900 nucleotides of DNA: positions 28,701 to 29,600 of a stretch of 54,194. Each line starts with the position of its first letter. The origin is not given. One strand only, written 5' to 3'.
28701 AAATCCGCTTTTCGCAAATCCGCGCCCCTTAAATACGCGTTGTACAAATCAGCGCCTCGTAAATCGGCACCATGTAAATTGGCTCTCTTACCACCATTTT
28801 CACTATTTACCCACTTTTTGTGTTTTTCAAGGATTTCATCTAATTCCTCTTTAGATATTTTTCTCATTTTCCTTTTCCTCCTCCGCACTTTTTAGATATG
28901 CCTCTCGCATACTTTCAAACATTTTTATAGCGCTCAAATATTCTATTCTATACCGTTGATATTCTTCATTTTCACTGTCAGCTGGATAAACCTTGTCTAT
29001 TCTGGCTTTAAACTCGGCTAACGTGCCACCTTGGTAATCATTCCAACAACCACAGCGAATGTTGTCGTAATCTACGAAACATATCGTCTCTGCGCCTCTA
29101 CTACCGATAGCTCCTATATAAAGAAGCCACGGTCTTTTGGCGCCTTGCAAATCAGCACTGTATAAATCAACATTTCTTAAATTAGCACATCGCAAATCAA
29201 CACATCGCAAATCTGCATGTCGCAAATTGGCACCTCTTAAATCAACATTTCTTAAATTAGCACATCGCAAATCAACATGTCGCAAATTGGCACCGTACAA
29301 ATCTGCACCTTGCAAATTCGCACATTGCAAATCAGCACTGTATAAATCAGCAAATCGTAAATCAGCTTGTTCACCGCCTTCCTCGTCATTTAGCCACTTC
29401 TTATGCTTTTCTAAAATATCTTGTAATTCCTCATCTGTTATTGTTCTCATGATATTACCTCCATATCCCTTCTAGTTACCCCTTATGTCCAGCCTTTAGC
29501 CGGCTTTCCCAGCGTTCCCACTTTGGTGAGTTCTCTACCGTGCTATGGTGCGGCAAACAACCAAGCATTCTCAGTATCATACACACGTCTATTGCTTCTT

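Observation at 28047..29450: Two tandem pentapeptide-repeat proteins in the early region, the second split by a frame change at a T-run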

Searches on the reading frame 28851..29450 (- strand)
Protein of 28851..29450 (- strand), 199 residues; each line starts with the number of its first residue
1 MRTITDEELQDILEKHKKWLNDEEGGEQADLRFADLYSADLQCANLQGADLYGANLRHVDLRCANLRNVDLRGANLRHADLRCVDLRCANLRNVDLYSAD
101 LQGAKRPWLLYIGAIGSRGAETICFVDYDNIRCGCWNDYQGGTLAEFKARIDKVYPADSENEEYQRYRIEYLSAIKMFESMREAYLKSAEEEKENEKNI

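Call 6: search_protein_families(library=pfam, proteins=[window:28851-29450:-], max_evalue=0.01)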
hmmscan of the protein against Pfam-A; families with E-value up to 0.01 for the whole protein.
window:28851-29450:- (199 aa): 3 families
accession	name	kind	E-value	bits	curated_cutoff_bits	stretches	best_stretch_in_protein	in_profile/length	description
PF00805.28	Pentapeptide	-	2e-21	75.6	20.2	3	49-87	1-39/40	Pentapeptide repeats (8 copies)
PF13599.13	Pentapeptide_4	-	8.1e-07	29.5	38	1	41-103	3-65/78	Pentapeptide repeat region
PF13576.12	Pentapeptide_3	-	0.0081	16.8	27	0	42-79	8-47/48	Pentapeptide repeats (9 copies)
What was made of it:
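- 28851..29450 (-): PRP1, an intact 199-aa phage pentapeptide-repeat protein. It has an N-cap helix, 15 pentapeptides and a conserved C-domain. PF00805 E=2e-21 (call 6).
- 28409..28867 (-): PRP2, a truncated 152-aa paralogue with an N-cap helix and 24 uninterrupted pentapeptides, ending ...LSDASFM-TAG. It has no C-domain. PF00805 E=5e-45 (call 6).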

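Call 10: find_encoding_contigs(protein=window:28851-29450:-, flank=6000, max_places=10)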
Protein window:28851-29450:- (199 aa): 23 contigs read that carry it; 4 places shown.
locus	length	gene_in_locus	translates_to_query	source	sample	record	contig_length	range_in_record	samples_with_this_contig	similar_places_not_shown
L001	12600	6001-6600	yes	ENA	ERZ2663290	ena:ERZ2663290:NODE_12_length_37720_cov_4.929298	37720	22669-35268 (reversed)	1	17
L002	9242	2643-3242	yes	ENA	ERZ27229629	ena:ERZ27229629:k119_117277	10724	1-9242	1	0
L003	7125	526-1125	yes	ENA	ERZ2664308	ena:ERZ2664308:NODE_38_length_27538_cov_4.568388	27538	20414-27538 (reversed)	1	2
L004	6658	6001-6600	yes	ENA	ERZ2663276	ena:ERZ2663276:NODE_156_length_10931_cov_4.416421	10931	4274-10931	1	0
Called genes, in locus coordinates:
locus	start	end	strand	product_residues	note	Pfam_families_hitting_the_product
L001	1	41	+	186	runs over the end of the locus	PF01541:GIY-YIG (weak)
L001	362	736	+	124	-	PF03837:RecT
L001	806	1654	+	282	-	PF07261:DnaB_2 (weak)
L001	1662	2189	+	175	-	-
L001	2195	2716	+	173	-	-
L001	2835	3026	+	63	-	-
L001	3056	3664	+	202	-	-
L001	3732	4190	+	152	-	-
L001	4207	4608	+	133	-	-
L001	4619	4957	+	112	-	-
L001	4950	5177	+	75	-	-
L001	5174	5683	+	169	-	-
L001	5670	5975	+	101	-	-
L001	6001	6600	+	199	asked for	PF13599:Pentapeptide_4 (weak), PF00805:Pentapeptide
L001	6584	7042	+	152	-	-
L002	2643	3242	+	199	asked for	PF13599:Pentapeptide_4 (weak), PF00805:Pentapeptide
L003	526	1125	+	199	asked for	PF13599:Pentapeptide_4 (weak), PF00805:Pentapeptide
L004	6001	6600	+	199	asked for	PF13599:Pentapeptide_4 (weak), PF00805:Pentapeptide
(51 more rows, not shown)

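Call 36: search_protein_families(library=phrogs, proteins=[window:28851-29450:-], max_evalue=0.001)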
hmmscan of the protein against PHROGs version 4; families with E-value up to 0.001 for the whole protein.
window:28851-29450:- (199 aa): 8 families
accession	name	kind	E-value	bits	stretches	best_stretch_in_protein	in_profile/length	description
phrog_7713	-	unknown function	7.6e-31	106.9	2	1-68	1-69/103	-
phrog_923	-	unknown function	3.2e-21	75.8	1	4-104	767-864/990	-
phrog_31265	-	unknown function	1.3e-14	55.7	1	28-104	58-134/264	-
phrog_31567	-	unknown function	5.3e-12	47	1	79-195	48-150/151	-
phrog_15350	-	unknown function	4.4e-10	40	1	29-103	164-238/494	-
phrog_30240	-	unknown function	7.3e-06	26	1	34-102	158-226/438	-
phrog_12514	-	unknown function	1.5e-05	25.5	1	30-99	175-244/287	-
phrog_29553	-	unknown function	0.00071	20.3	0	24-43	15-35/63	-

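Call 37: search_protein_families(library=padloc, proteins=[window:28851-29450:-], max_evalue=0.01)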
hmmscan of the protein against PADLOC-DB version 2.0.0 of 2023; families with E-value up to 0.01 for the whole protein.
window:28851-29450:- (199 aa): 0 families

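Call 38: predict_structure(alignment_id=A1)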
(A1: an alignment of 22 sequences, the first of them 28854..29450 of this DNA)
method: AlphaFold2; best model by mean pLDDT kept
length: 199 residues; sequences in the alignment: 22
mean_pLDDT: 81.2   pTM: 0.60
mean pLDDT of the five models: 81.2, 79.4, 78.4, 76.5, 73.8
residues with pLDDT >= 90: 81; 70-90: 70; 50-70: 39; < 50: 9
segments of 3 or more residues with pLDDT < 50: 119-122
pLDDT, mean of each block of 10 residues (from residue 1): 95 98 97 97 97 97 94 88 85 75 60 50 53 65 82 91 84 76 68 71
secondary structure, 60 per line:
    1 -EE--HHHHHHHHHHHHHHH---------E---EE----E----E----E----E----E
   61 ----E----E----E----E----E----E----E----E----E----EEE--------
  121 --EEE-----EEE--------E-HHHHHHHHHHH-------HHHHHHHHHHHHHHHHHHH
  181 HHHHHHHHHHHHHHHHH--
elements in order: H6-20 E110-112 E123-125 E131-133 H144-154 H162-197
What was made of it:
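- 28851..29450 (-): AF2 pLDDT 81 with the beta-helix above 94 (call 38).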

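Call 43: fold_search(model_id=the predicted structure, library=pdb)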
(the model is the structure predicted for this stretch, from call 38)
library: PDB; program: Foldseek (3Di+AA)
matches with E <= 10: 125; with E <= 0.001: 40
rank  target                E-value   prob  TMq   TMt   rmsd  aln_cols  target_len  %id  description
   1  4yei_A                1.7e-06  1.00  0.38  0.36   0.5        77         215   44  Beta1mut synthetic solenoid protein (released 2016-03-09)
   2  2o6w                  1.8e-06  1.00  0.19  0.26  12.0        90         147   33  Crystal Structure of a Pentapeptide Repeat Protein (Rfr23) from the cyanobacterium Cyanothece 51142 (released 2007-12-18)
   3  2j8i_A                2.0e-06  1.00  0.30  0.53   6.3       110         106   34  Structure of NP275, a pentapeptide repeat protein from Nostoc punctiforme (released 2006-12-07)
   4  2j8i_B                2.2e-06  1.00  0.31  0.52   6.4        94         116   39  Structure of NP275, a pentapeptide repeat protein from Nostoc punctiforme (released 2006-12-07)
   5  5di5                  3.4e-06  1.00  0.39  0.40   1.5        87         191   45  beta1 t801 loop variant in P3221 (released 2016-08-31)
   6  5dqa_A                3.4e-06  1.00  0.22  0.20   7.8       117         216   30  t3284 loop variant of beta1 (released 2016-08-31)
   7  4yc5                  3.6e-06  1.00  0.19  0.18  11.4        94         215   41  Beta1 synthetic solenoid protein (released 2016-03-09)
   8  5dqa_C                4.1e-06  1.00  0.23  0.21   8.4       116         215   30  t3284 loop variant of beta1 (released 2016-08-31)
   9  2j8k                  5.7e-06  1.00  0.29  0.31   5.5        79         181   42  Structure of the fusion of NP275 and NP276, pentapeptide repeat proteins from Nostoc punctiforme (released 2006-12-07)
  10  4ycq                  9.4e-06  1.00  0.39  0.42   1.4        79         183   52  Beta1 synthetic solenoid protein (released 2016-03-09)
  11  3du1                  1.2e-05  1.00  0.24  0.20  10.7        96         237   35  The 2.0 Angstrom Resolution Crystal Structure of HetL, a Pentapeptide Repeat Protein involved in Heterocyst Differentiat (released 2008-11-11)
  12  2f3l                  1.9e-05  1.00  0.39  0.58   0.9        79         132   28  Crystal Structure of a Lumenal Rfr-domain protein (Contig83.1_1_243_746) from Cyanothece sp. 51142 at 2.1 Angstrom resol (released 2006-11-07)
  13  6omx                  1.9e-05  1.00  0.20  0.29  10.6       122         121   25  Crystal structure of alr5209, a pentapeptide repeat protein from Nostoc Pcc 7120, determined at 1.7 Angstrom resolution (released 2019-10-23)
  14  2g0y                  3.1e-05  1.00  0.30  0.44   5.8        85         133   26  Crystal Structure of a Lumenal Pentapeptide Repeat Protein from Cyanothece sp 51142 at 2.3 Angstrom Resolution. Tetragon (released 2006-11-07)
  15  4yfo                  3.3e-05  1.00  0.27  0.23   9.8        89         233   47  beta1_ex1 (released 2016-03-16)
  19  2bm5_A                5.4e-05  1.00  0.27  0.29   5.2        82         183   32  The Structure of MfpA (Rv3361c, P21 Crystal form). The Pentapeptide Repeat Protein from Mycobacterium tuberculosis Fol (released 2005-06-07)
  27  2xtw_D                2.0e-04  1.00  0.18  0.17   8.5        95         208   21  Structure of QnrB1 (Full length), a plasmid-mediated fluoroquinolone resistance protein (released 2010-10-20)
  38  2xtw_C                6.8e-04  0.94  0.14  0.13  12.3       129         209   18  Structure of QnrB1 (Full length), a plasmid-mediated fluoroquinolone resistance protein (released 2010-10-20)
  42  2xtw_B                1.3e-03  1.00  0.21  0.20   9.4        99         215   20  Structure of QnrB1 (Full length), a plasmid-mediated fluoroquinolone resistance protein (released 2010-10-20)
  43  2bm5_B                1.9e-03  1.00  0.36  0.40   1.6        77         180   14  The Structure of MfpA (Rv3361c, P21 Crystal form). The Pentapeptide Repeat Protein from Mycobacterium tuberculosis Fol (released 2005-06-07)
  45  2xtw_A                2.3e-03  1.00  0.22  0.20   7.0        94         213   22  Structure of QnrB1 (Full length), a plasmid-mediated fluoroquinolone resistance protein (released 2010-10-20)
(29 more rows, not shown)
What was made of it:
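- On Pentapeptide repeat protein (PF00805): Foldseek matches 4yei, 2j8i, 2f3l, 2bm5 and 2xtw (calls 38, 43).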

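Call 54: search_protein_families(library=ncbifam, proteins=[window:28851-29450:-], max_evalue=0.01)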
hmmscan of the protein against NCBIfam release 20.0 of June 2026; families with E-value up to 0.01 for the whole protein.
window:28851-29450:- (199 aa): 15 families
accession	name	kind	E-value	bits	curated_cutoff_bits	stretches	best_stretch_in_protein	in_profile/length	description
NF052603.1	penta_Alr5209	equivalog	1.5e-15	57.3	125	1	30-104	14-88/113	Alr5209 family pentapeptide repeat protein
NF047416.1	penta_HetL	equivalog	1e-12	48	260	1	28-104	142-216/218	heterocyst differentiation pentapeptide repeat protein HetL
NF011744.0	PRK15197.1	equivalog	4.3e-10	39.3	274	1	30-104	165-239/291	SPI-2 type III secretion system effector PipB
NF011743.0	PRK15196.1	equivalog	6.9e-07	28.5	354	1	28-105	176-253/350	type III secretion system effector PipB2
NF000349.1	mfpA_AE000516.2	equivalog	1.7e-06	28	360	1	29-105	87-163/183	pentapeptide repeat protein MfpA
NF038182.1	penta_rpt_SmQnr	exception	2.4e-06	27.5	460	1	13-82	132-198/215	SmQnr family pentapeptide repeat protein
NF000420.1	penta_rpt_QnrB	exception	5.4e-06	26.5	460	1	37-93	142-198/214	QnrB family quinolone resistance pentapeptide repeat protein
NF000071.4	penta_rpt_QnrA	exception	6.9e-06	26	450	1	34-97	137-200/218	QnrA family quinolone resistance pentapeptide repeat protein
NF033086.2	penta_rpt_Qnr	equivalog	1.4e-05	24.9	240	1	27-70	54-97/211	Qnr family pentapeptide repeat protein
NF012152.0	penta_rpt_QnrC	exception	2.9e-05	24.1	500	1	28-69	61-102/221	QnrC family quinolone resistance pentapeptide repeat protein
NF033375.2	penta_rpt_QnrE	exception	4.3e-05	23.6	480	1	37-92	142-197/214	QnrE family quinolone resistance pentapeptide repeat protein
NF000421.1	penta_rpt_QnrVC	exception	0.00016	21.6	460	0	28-69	61-102/218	QnrVC family quinolone resistance pentapeptide repeat protein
NF000056.3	penta_rpt_QnrS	exception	0.00036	20.3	460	0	28-68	61-101/218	QnrS family quinolone resistance pentapeptide repeat protein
NF012151.0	penta_rpt_QnrAS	exception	0.00062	19.9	490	0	28-66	61-99/218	QnrAS family quinolone resistance pentapeptide repeat protein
NF000139.2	penta_rpt_QnrD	exception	0.0026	17.8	425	0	29-74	154-199/214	QnrD family quinolone resistance pentapeptide repeat protein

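Call 57: find_related_loci(query=A1, collection=genome_contigs, flank=3000)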
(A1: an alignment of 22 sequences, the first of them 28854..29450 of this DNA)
Query A1 (199 aa) in genome_contigs; peptide patterns used: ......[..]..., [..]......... (x = any residue, [..] = any of these).
3 stretches matched a pattern, but none encodes a relative of the query by tblastn (E <= 1e-3).

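Call 70: fold_search(model_id=the predicted structure, library=viral)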
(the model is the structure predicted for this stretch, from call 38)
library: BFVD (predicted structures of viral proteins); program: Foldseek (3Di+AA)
matches with E <= 10: 140; with E <= 0.001: 35
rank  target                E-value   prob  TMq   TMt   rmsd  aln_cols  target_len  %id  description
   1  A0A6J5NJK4            1.3e-12  1.00  0.30  0.28  12.7       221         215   28  COG1357 Pentapeptide repeats containing protein [uncultured Caudovirales phage]
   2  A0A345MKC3            4.1e-12  1.00  0.27  0.33   9.9       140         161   41  Repeat five residue protein [Eggerthella phage PMBT5]
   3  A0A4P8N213            1.6e-11  1.00  0.27  0.31   9.2       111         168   54  Pentapeptide [Rheinheimera phage vB_RspM_Barba13A]
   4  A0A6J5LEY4            1.4e-10  1.00  0.26  0.29  12.8       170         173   30  Pentapeptide repeat [uncultured Caudovirales phage]
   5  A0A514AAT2            4.1e-10  1.00  0.31  0.18  14.3       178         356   36  (no name in the UniProt tables at hand)
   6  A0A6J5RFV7            2.6e-09  1.00  0.40  0.38  15.1       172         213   30  Pentapeptide repeat [uncultured Caudovirales phage]
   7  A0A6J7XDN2            5.5e-09  1.00  0.30  0.29  14.4       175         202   30  COG1357 Pentapeptide repeats containing protein [uncultured Caudovirales phage]
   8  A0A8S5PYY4            1.3e-08  1.00  0.35  0.41   9.5       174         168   32  Pentapeptide repeat protein [Siphoviridae sp. ctMgg26]
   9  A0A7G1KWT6            1.4e-08  1.00  0.31  0.27  13.8       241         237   18  (no name in the UniProt tables at hand)
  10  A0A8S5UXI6            3.1e-08  1.00  0.31  0.43  10.5       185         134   35  Pentapeptide repeat family protein [Podoviridae sp. ctW0z17]
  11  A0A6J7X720            3.5e-08  1.00  0.29  0.19  10.9       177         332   29  Pentapeptide repeat [uncultured Caudovirales phage]
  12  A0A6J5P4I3            6.2e-08  1.00  0.23  0.22  10.8       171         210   26  Pentapeptide repeat [uncultured Caudovirales phage]
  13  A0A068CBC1            7.7e-08  1.00  0.27  0.38  11.0       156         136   29  Pentapeptide repeat-containing protein [Listeria phage LMTA-57]
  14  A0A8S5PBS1            9.2e-08  1.00  0.31  0.31  11.8       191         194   25  Pentapeptide repeat protein [Siphoviridae sp. ct0UO21]
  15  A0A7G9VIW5            1.4e-07  1.00  0.24  0.32  10.0       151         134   24  (no name in the UniProt tables at hand)
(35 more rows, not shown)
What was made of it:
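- Closest known: Uncharacterised phage PRPs. Same: BFVD holds many such phage proteins (call 70).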
